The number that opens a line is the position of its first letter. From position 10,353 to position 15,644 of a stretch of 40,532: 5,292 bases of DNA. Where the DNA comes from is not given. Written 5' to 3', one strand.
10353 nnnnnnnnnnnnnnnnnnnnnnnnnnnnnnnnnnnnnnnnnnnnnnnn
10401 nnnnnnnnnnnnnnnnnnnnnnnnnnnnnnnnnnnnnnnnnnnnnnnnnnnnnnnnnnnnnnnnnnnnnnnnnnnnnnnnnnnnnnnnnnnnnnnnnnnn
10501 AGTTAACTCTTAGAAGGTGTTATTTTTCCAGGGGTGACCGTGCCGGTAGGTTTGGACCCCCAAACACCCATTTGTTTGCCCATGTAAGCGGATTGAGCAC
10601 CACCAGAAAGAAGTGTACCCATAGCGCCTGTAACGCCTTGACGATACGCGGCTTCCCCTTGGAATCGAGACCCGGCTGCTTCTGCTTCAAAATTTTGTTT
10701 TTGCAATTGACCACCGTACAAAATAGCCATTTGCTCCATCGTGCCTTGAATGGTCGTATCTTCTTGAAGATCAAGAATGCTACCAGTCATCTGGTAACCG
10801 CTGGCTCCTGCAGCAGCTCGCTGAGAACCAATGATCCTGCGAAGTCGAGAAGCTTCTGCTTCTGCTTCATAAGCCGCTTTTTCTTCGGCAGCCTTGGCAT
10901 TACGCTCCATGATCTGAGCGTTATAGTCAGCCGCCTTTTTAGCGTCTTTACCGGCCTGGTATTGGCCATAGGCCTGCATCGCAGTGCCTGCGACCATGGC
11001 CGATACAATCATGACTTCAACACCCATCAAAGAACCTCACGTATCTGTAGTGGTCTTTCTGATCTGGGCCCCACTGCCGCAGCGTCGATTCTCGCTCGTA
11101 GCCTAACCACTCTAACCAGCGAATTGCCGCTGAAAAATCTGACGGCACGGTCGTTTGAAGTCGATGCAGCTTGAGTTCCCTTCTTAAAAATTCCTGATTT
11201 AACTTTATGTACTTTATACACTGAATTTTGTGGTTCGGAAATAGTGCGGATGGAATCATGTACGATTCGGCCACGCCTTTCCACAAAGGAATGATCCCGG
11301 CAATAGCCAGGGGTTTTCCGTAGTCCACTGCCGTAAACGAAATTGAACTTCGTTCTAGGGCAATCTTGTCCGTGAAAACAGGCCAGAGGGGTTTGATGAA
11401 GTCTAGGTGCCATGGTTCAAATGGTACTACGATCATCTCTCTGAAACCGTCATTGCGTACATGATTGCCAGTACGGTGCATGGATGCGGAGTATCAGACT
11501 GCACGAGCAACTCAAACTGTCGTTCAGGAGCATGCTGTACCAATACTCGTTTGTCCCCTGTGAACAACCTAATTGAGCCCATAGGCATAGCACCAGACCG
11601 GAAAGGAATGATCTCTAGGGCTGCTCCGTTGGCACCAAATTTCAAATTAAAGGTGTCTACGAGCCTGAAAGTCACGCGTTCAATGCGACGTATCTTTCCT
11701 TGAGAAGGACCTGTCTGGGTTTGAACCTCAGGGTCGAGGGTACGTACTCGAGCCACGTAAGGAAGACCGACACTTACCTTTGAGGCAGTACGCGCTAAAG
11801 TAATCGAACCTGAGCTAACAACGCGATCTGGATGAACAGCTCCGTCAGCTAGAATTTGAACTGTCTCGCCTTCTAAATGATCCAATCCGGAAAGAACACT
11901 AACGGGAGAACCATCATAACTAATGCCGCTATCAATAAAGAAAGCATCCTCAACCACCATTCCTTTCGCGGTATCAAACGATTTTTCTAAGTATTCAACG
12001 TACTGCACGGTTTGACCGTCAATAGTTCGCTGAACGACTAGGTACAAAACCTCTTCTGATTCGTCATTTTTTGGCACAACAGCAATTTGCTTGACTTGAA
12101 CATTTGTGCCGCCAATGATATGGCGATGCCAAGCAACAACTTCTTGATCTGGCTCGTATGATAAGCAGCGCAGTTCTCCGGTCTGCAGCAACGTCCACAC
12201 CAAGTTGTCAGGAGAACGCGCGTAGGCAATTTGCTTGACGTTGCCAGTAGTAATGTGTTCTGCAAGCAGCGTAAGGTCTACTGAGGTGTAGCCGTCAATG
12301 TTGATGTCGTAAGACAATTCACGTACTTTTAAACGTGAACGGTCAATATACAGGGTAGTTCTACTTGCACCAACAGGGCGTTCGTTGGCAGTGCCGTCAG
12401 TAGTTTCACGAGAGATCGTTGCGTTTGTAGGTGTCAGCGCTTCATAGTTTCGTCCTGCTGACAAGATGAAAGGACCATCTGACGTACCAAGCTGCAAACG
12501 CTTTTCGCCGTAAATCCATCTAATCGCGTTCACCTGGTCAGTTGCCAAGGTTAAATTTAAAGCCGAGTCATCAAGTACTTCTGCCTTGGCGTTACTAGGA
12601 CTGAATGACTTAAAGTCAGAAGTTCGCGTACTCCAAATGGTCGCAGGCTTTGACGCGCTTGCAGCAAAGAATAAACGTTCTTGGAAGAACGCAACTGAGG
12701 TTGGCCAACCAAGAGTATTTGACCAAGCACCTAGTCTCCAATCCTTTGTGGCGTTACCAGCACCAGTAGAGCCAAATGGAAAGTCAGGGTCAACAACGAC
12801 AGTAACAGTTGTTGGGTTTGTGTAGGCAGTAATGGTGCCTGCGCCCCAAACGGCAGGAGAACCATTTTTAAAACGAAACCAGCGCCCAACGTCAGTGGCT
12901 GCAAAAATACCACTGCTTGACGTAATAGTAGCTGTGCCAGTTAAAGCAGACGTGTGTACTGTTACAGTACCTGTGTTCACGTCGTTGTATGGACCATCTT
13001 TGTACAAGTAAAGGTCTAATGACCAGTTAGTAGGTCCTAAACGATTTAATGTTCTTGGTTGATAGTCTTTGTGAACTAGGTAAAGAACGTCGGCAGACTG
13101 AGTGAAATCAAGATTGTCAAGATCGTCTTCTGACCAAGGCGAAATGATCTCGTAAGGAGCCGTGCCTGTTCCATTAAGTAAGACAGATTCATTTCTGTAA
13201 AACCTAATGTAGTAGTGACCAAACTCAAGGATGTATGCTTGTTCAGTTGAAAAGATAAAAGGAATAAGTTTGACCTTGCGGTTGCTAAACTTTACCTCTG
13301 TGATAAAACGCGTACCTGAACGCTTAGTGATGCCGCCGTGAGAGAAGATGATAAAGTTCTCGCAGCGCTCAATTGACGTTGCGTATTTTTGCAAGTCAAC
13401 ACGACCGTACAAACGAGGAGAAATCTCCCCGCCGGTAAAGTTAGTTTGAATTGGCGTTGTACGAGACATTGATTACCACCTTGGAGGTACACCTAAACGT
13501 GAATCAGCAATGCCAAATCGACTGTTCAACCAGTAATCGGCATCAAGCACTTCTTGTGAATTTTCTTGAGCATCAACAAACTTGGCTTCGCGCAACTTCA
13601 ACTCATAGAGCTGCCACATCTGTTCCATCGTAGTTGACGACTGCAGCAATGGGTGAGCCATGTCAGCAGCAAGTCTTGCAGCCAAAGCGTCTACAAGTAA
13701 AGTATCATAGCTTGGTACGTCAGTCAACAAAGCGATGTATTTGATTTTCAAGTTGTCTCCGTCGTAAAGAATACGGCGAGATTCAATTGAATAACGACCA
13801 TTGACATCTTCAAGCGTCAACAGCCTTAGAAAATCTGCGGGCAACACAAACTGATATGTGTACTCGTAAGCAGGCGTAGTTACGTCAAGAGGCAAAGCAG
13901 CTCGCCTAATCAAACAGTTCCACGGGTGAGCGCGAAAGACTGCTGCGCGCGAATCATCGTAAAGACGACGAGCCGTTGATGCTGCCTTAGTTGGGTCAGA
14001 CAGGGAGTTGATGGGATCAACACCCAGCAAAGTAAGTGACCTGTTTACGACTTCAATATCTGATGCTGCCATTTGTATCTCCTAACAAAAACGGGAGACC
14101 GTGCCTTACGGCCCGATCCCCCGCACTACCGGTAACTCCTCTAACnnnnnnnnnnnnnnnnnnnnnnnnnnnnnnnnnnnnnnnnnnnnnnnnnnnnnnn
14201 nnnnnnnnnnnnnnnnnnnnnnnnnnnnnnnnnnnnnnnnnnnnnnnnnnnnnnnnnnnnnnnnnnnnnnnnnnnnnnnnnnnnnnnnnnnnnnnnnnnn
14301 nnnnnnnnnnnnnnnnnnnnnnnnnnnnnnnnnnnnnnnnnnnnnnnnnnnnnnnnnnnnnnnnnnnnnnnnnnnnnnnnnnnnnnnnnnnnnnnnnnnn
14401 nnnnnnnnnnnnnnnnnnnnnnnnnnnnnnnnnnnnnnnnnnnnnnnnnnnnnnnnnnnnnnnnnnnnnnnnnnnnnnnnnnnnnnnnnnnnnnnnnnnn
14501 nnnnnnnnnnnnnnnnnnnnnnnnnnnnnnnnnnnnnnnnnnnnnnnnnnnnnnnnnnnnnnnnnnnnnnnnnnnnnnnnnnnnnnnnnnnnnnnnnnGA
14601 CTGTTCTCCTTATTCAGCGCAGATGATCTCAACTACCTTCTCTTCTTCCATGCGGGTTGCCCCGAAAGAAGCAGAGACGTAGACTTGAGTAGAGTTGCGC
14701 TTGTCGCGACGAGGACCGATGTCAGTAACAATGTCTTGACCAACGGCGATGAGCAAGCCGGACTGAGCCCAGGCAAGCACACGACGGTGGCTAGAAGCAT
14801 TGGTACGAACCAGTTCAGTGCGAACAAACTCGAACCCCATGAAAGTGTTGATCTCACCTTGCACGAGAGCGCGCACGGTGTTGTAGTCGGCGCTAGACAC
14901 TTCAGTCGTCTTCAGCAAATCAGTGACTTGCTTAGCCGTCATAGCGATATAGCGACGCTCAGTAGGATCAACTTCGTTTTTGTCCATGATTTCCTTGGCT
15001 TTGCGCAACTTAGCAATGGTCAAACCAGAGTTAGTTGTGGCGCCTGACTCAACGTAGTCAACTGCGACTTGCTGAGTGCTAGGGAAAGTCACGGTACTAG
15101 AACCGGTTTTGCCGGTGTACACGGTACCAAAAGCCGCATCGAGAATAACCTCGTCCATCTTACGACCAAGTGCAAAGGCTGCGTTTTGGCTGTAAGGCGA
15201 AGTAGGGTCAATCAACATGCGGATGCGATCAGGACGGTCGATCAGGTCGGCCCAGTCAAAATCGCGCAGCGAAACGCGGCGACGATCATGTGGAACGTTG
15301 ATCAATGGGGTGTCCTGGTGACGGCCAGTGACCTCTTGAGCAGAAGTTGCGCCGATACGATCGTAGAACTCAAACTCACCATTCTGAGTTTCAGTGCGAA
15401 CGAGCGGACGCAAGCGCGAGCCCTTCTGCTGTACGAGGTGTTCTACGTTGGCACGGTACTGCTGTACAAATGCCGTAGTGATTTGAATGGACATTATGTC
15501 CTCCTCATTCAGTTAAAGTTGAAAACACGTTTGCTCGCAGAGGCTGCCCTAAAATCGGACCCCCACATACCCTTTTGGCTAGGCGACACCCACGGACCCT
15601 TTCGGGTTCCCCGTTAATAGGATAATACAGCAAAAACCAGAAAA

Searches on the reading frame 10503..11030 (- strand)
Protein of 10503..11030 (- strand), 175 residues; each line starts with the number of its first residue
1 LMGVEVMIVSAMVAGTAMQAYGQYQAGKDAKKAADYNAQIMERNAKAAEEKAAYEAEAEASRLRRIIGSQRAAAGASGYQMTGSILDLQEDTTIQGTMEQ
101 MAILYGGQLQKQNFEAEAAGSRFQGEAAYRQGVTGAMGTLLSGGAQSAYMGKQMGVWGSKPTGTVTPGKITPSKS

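Call 5: search_protein_families(library=phrogs, proteins=[window:10503-11030:-], max_evalue=0.001)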
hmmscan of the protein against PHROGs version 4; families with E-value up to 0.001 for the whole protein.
window:10503-11030:- (175 aa): 2 families
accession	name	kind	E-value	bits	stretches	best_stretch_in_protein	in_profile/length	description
phrog_418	-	head and packaging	1.8e-31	110.5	1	7-158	8-161/166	internal virion protein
phrog_24149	-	unknown function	1.1e-14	55.3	1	11-149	243-380/415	-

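Call 84: search_protein_families(library=ncbifam, proteins=[window:10503-11030:-], max_evalue=0.01)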
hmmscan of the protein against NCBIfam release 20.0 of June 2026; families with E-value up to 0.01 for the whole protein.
window:10503-11030:- (175 aa): 0 families

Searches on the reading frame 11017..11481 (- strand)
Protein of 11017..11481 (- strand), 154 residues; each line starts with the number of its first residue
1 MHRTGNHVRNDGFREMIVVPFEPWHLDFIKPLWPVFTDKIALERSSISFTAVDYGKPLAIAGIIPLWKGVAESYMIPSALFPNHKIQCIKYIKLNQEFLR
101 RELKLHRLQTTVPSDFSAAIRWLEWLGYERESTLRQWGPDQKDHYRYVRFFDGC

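Call 12: search_protein_families(library=phrogs, proteins=[window:11017-11481:-], max_evalue=0.00001)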
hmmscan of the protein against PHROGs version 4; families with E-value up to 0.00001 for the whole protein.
window:11017-11481:- (154 aa): 2 families
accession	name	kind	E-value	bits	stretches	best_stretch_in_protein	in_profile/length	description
phrog_4177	-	unknown function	4e-24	86.3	1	16-149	1-141/143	-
phrog_308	-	head and packaging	2.3e-10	41.9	1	41-148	43-147/151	internal virion protein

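Call 84: search_protein_families(library=ncbifam, proteins=[window:11017-11481:-], max_evalue=0.01)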
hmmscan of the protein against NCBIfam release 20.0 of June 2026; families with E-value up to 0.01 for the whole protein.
window:11017-11481:- (154 aa): 0 families

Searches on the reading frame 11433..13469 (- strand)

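Call 5: search_protein_families(library=phrogs, proteins=[window:11433-13469:-], max_evalue=0.001)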
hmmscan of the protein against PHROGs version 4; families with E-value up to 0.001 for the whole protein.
window:11433-13469:- (678 aa): 5 families
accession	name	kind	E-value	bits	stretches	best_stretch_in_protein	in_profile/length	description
phrog_376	-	tail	6.9e-211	703.4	2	207-677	256-711/712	tail protein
phrog_15566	-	tail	1e-85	289.3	2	210-521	5-301/552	tail protein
phrog_20269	-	unknown function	2.5e-69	235.1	1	7-199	6-199/374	-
phrog_30010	-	unknown function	1.4e-30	107.6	2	379-521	188-322/517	-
phrog_457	-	tail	3.8e-12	46.6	1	257-677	355-788/793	tail protein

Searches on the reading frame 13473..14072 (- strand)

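Call 12: search_protein_families(library=phrogs, proteins=[window:13473-14072:-], max_evalue=0.00001)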
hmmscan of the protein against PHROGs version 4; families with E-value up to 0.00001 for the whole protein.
window:13473-14072:- (199 aa): 2 families
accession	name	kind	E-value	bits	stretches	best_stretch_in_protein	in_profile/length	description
phrog_394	-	tail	1.8e-47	162.3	1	3-185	2-188/190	tail protein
phrog_9239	-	tail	1.5e-15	57.6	1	5-188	4-191/741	tail tubular protein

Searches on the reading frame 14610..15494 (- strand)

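Call 12: search_protein_families(library=phrogs, proteins=[window:14610-15494:-], max_evalue=0.00001)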
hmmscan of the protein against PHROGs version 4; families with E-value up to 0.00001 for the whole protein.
window:14610-15494:- (294 aa): 2 families
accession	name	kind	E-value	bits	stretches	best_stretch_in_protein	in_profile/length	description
phrog_3437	-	head and packaging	6.9e-92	308.8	1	1-293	3-292/294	major head protein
phrog_267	-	head and packaging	3.8e-15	56.9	1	44-290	77-323/410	major head protein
